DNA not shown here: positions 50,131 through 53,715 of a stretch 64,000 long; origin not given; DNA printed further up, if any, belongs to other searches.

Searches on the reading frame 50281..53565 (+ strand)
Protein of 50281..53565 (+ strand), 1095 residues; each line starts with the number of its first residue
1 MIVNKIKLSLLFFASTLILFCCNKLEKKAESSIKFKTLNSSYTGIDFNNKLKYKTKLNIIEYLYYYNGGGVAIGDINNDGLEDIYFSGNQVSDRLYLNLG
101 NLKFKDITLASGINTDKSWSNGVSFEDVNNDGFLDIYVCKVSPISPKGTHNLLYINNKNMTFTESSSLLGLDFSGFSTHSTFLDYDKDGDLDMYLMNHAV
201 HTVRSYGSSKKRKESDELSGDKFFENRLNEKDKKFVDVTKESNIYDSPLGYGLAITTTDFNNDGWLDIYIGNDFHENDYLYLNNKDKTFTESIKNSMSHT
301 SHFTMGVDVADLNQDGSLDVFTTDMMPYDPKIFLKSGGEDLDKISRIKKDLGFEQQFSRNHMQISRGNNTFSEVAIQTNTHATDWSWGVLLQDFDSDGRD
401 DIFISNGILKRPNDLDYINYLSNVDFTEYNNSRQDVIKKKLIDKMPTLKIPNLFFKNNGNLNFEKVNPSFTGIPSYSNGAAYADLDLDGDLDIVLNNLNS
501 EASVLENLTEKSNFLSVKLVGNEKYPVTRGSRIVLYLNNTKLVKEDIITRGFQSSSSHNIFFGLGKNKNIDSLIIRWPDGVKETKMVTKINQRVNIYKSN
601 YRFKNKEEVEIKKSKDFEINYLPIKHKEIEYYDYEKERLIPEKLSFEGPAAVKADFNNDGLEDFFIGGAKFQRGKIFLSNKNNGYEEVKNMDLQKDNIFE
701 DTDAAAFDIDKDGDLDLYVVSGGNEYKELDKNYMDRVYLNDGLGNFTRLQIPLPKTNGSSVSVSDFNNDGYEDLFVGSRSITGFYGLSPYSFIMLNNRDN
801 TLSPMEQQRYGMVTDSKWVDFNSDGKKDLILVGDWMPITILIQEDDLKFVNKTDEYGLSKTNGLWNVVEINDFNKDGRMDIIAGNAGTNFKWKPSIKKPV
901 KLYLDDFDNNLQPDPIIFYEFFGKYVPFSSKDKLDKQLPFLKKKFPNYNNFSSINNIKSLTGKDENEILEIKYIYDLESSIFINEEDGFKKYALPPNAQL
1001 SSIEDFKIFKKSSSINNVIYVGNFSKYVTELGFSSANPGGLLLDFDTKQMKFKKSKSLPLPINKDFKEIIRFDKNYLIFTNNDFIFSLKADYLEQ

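Call 6: search_protein_families(library=pfam, proteins=[window:50281-53565:+], max_evalue=0.01)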
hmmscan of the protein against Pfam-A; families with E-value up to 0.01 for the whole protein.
window:50281-53565:+ (1095 aa): 3 families
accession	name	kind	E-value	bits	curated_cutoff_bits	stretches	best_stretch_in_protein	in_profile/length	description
PF13517.12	FG-GAP_3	-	1.4e-65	218.2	26.9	8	259-321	1-60/61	FG-GAP-like repeat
PF01839.29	FG-GAP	-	3.6e-23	81.4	22.1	2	757-778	1-22/37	FG-GAP repeat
PF07593.17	UnbV_ASPIC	-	2.1e-14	53.6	23.4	1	530-594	3-67/68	ASPIC and UnbV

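Call 7: search_protein_families(library=ncbifam, proteins=[window:50281-53565:+], max_evalue=0.01)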
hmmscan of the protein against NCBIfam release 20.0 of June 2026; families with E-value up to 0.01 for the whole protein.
window:50281-53565:+ (1095 aa): 1 family
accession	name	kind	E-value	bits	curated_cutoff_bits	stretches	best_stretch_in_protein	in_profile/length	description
NF047539.1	XAC2610_fam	domain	2.9e-05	24.5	35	1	124-169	2-47/89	XAC2610-related protein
